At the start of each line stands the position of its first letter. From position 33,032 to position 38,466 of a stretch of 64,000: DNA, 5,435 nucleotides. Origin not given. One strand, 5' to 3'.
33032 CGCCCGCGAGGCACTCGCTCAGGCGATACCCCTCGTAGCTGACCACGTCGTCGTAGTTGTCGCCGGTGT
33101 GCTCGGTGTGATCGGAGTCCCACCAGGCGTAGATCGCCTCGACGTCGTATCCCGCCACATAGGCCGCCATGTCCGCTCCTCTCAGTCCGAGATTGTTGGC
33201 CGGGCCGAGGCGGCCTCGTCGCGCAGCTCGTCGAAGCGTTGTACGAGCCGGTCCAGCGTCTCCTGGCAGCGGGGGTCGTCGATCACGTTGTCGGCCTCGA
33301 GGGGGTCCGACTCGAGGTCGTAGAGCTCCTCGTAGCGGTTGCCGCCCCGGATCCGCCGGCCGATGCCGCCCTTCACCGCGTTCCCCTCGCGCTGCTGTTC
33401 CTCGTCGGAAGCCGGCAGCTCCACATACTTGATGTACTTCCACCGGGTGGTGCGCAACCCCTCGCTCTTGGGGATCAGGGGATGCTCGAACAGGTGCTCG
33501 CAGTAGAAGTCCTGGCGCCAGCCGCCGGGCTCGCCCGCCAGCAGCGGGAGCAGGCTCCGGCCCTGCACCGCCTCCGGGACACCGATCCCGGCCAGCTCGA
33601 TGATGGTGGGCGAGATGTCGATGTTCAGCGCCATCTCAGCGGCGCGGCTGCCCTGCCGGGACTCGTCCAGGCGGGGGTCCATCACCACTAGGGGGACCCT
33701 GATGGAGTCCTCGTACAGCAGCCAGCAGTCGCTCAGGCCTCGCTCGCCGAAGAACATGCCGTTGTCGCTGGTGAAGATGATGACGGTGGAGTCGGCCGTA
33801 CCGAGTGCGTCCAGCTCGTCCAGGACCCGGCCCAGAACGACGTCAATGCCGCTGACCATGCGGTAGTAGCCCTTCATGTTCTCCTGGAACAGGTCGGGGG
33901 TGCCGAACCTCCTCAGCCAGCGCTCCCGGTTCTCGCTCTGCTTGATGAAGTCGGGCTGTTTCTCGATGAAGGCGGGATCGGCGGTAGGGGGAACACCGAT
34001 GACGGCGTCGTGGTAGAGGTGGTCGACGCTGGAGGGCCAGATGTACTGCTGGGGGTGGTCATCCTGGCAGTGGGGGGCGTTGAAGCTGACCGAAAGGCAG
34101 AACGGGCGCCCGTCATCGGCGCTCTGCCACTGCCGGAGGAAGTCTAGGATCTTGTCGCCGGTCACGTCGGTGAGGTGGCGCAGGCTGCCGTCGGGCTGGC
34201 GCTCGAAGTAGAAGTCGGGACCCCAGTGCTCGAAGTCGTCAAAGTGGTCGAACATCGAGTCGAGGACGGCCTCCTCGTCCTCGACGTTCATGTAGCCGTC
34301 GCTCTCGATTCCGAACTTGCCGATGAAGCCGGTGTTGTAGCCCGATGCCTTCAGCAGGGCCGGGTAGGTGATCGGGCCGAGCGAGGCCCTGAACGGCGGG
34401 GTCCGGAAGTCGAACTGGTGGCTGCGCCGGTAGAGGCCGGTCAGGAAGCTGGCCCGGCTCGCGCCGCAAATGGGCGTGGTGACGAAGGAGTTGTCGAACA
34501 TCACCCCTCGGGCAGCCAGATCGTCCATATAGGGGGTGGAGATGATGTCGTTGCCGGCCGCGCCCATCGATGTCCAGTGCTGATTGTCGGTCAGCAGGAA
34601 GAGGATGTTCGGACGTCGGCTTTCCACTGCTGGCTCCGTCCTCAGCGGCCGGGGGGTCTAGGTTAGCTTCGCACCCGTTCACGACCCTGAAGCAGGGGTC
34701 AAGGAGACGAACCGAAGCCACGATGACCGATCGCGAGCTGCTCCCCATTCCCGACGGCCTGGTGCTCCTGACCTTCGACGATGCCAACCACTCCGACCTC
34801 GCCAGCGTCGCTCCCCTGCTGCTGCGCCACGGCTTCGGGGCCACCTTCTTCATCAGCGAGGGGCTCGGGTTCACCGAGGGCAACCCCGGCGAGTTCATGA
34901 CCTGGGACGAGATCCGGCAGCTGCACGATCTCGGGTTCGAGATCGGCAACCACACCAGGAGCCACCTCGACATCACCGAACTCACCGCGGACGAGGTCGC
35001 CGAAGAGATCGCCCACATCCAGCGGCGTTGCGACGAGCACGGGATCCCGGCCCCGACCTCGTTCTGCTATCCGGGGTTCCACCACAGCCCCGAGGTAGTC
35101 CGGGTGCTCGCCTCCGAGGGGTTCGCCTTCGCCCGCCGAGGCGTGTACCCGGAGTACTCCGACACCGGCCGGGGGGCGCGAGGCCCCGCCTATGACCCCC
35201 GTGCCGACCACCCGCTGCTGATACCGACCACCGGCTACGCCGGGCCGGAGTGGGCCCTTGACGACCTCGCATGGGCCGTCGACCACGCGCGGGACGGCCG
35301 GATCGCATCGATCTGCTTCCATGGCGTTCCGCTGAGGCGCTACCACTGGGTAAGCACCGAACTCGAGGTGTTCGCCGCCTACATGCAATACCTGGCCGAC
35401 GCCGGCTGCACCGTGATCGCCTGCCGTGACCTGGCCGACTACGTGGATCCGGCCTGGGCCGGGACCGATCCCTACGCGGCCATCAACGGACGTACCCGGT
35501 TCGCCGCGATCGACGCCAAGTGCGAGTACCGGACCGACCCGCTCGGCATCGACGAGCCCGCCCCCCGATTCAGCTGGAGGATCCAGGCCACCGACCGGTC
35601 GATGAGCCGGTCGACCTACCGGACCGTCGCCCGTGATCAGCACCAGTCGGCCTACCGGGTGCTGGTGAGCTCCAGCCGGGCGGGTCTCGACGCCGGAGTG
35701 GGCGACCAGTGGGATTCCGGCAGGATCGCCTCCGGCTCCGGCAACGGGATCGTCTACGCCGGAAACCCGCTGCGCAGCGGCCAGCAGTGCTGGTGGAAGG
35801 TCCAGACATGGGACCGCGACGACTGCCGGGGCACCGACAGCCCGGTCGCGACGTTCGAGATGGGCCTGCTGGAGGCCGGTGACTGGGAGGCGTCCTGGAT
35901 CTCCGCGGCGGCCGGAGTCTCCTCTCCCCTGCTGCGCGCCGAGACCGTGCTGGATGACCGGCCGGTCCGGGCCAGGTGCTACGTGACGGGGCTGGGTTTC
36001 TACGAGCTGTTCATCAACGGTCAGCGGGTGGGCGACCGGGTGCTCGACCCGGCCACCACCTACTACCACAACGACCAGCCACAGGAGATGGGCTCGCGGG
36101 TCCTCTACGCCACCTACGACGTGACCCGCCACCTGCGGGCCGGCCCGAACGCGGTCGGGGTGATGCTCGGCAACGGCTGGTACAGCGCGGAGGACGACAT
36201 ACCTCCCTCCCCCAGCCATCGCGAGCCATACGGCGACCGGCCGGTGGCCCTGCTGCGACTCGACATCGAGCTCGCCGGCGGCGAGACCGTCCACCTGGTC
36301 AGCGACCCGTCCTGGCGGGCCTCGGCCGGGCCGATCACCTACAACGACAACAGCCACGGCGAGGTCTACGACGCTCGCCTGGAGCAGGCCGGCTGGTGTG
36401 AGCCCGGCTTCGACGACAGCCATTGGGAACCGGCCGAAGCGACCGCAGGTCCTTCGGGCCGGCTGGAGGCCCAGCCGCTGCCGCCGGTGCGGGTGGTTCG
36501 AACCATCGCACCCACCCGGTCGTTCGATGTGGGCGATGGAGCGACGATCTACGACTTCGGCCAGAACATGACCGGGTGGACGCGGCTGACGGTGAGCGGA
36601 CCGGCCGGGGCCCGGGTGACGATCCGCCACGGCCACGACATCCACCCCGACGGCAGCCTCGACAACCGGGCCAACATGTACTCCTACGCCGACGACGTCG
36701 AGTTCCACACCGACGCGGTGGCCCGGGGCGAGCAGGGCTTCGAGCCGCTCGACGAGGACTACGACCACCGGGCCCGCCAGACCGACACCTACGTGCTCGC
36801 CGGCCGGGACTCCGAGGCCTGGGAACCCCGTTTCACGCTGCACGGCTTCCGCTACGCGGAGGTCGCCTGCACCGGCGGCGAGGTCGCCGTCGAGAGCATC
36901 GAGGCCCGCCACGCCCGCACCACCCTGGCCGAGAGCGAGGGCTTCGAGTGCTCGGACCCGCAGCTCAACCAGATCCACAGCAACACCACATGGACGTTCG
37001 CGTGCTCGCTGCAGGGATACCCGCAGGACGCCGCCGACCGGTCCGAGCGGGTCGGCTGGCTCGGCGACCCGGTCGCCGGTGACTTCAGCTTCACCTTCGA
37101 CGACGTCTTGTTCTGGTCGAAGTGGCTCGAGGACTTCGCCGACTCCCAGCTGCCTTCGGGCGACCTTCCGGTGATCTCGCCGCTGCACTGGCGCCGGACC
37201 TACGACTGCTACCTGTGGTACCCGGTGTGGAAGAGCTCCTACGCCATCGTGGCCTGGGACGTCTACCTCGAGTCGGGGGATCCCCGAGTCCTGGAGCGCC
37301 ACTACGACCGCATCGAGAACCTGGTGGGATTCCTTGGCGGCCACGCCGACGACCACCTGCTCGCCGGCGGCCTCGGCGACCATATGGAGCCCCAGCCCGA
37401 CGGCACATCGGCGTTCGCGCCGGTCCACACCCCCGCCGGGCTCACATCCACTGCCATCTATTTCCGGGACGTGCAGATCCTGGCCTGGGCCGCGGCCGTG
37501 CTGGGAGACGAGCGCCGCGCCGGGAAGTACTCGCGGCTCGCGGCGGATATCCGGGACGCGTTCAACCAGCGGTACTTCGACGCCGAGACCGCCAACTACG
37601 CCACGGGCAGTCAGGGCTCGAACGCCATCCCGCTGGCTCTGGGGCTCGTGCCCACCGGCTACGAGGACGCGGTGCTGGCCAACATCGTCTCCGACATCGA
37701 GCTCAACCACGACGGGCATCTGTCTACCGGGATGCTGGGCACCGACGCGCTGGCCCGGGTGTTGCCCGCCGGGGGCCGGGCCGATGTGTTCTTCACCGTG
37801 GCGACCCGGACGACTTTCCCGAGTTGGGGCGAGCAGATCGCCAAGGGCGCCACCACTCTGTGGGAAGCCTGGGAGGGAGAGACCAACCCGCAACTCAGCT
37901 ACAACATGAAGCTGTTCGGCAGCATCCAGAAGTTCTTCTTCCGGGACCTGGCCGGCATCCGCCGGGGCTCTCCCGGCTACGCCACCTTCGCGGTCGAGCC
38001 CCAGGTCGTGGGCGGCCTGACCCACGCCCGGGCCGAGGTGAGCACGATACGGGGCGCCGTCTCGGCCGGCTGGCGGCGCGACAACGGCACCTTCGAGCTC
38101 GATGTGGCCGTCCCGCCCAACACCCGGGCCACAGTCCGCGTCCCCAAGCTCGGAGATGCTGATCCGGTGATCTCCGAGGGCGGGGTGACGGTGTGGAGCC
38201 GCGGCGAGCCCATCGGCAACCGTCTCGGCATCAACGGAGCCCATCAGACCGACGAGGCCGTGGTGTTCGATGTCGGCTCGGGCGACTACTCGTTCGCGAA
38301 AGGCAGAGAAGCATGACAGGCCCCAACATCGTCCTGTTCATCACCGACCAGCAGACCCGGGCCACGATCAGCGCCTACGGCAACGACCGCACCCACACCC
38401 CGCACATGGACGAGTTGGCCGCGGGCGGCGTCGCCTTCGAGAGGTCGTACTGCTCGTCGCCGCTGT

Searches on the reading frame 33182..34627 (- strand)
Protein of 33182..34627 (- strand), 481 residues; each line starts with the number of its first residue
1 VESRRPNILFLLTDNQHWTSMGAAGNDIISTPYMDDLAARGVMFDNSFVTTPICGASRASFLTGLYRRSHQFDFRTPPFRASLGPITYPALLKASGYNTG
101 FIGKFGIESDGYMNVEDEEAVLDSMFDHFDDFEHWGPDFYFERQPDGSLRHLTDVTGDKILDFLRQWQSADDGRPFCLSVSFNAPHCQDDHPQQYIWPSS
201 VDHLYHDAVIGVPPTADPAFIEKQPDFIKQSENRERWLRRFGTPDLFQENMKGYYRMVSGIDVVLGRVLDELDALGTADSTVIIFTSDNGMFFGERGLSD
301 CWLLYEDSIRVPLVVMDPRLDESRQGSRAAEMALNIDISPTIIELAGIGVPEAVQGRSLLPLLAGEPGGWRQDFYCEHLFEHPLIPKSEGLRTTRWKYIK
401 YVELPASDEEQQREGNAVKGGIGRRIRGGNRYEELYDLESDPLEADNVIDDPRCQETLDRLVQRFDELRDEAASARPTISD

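Call 5: search_protein_families(library=pfam, proteins=[window:33182-34627:-], max_evalue=0.01)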
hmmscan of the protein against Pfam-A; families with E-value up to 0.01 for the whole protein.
window:33182-34627:- (481 aa): 3 families
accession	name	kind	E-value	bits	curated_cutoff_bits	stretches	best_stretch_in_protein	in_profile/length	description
PF00884.28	Sulfatase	-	4.4e-43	148.1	25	1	6-348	1-301/301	Sulfatase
PF16347.10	SGSH_C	-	3.9e-28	99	29.3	2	294-403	1-111/154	N-sulphoglucosamine sulphohydrolase, C-terminal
PF01663.27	Phosphodiest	-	0.00049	20.2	23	0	254-291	184-221/342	Type I phosphodiesterase / nucleotide pyrophosphatase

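Call 96: search_solved_structures(query=window:33182-34627:-, max_evalue=1e-10)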
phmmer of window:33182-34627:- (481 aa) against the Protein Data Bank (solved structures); distinct sequences matched with E-value up to 1e-10: 78 (the best 60 are shown).
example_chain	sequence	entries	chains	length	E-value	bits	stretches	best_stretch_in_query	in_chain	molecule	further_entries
6hr5_A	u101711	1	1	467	6.3e-108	365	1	3-403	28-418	Alpha-L-rhamnosidase/sulfatase (GH78)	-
5g2v_A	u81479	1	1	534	8.4e-55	189.8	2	247-401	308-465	N-ACETYLGLUCOSAMINE-6-SULFATASE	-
7p24_AAA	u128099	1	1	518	2.2e-50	175.2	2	246-401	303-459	Mucin-desulfating sulfatase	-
7ebp_A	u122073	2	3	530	8.5e-50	173.3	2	2-187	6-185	Sulfatase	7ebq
9s8y_A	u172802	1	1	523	2.6e-49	171.6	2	4-187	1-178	Sulfatase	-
7lha_A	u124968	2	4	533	4e-44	154.5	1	4-472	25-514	Exo-L-galactose-6-sulfatase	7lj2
9s03_A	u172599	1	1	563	1.5e-40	142.7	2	249-400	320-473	Putative sulfatase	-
7snj_A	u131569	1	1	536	3.9e-40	141.4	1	246-473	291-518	Arylsulfatase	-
7sno_A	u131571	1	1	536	3.1e-39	138.4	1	246-473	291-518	Arylsulfatase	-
4upl_A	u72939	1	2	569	8.2e-35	123.8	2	5-148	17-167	SULFATASE FAMILY PROTEIN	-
4upi_A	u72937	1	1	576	2.5e-34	122.2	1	169-378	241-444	SULFATASE FAMILY PROTEIN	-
7oz8_AAA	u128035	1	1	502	1.2e-30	110.1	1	153-379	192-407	Choline-sulfatase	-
6fny_A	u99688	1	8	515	1.8e-30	109.5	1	4-399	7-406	Choline-sulfatase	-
2qzu_A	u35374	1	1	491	9.8e-30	107.1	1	5-400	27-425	Putative sulfatase yidJ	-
7pth_A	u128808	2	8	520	2e-29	106.1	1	3-399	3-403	Choline sulfatase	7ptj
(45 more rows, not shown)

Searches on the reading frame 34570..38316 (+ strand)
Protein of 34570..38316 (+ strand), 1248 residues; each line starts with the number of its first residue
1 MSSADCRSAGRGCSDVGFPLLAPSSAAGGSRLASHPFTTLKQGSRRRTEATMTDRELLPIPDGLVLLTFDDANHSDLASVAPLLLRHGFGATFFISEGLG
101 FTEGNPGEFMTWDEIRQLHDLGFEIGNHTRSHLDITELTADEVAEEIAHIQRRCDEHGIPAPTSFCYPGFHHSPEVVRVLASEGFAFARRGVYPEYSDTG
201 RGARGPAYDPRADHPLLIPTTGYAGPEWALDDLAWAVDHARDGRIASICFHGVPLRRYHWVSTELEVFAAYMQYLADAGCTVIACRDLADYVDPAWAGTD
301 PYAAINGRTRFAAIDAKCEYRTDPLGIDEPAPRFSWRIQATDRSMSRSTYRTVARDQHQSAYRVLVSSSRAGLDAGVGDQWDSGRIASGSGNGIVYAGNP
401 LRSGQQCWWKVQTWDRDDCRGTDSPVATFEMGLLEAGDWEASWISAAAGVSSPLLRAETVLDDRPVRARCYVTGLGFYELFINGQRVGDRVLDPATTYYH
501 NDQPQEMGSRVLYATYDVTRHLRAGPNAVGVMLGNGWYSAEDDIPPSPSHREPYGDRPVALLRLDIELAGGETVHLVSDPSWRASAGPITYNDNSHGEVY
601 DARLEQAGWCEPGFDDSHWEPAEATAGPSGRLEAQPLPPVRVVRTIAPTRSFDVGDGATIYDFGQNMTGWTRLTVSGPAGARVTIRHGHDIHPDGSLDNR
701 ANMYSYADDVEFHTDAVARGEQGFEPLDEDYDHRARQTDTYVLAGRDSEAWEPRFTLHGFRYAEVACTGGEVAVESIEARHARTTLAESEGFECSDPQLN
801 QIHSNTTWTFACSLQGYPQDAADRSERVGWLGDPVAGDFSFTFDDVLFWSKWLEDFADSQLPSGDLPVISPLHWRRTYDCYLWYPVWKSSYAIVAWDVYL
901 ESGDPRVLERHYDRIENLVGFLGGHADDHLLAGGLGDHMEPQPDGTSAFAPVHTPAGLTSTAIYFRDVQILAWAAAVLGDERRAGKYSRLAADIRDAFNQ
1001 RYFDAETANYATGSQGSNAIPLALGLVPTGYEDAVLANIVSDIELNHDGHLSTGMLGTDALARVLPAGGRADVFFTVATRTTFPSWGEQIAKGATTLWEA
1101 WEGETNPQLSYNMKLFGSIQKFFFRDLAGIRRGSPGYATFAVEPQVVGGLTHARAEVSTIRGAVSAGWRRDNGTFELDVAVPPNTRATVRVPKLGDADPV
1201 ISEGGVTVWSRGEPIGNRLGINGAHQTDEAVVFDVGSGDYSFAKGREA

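Call 5: search_protein_families(library=pfam, proteins=[window:34570-38316:+], max_evalue=0.01)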
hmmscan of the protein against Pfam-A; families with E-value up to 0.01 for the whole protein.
window:34570-38316:+ (1248 aa): 6 families
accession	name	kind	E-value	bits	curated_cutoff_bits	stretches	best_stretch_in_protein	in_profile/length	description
PF17389.8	Bac_rhamnosid6H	-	1e-73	249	24.5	1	792-1126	6-338/339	Bacterial alpha-L-rhamnosidase 6 hairpin glycosidase domain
PF08531.16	Bac_rhamnosid_N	-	1.2e-52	178.6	25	1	465-643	3-171/172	Alpha-L-rhamnosidase N-terminal domain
PF25788.1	Ig_Rha78A_N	-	7.2e-30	103.8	27.4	1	315-435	3-105/105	Rha78A-like, N-terminal immunoglobulin domain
PF05592.18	Bac_rhamnosid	-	1.4e-24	86.3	22.2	1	654-781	3-100/102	Bacterial alpha-L-rhamnosidase concanavalin-like domain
PF01522.26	Polysacc_deac_1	-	8.1e-19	68.2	23.1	1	62-186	6-122/124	Polysaccharide deacetylase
PF17390.7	Bac_rhamnosid_C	-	1.3e-18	67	22.1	1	1129-1196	1-68/78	Bacterial alpha-L-rhamnosidase C-terminal domain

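Call 83: search_protein_families(library=ncbifam, proteins=[window:34720-38316:+], max_evalue=1e-10)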
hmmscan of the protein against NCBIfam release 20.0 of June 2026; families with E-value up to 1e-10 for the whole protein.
window:34720-38316:+ (1198 aa): 3 families
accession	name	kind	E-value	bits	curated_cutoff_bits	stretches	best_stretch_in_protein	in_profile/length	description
NF041573.1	rhamnosid_Stmyc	equivalog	2.5e-157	525.5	1720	3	684-1145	542-996/1028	alpha-L-rhamnosidase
NF041572.1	rhamnosid_Flavobac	equivalog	7.8e-124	414.8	1800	2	402-1141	178-900/946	alpha-L-rhamnosidase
NF050820.1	PolSacchBiosHfsH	equivalog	8.6e-16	58.4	400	1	14-130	35-151/249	oligosaccharide deacetylase HfsH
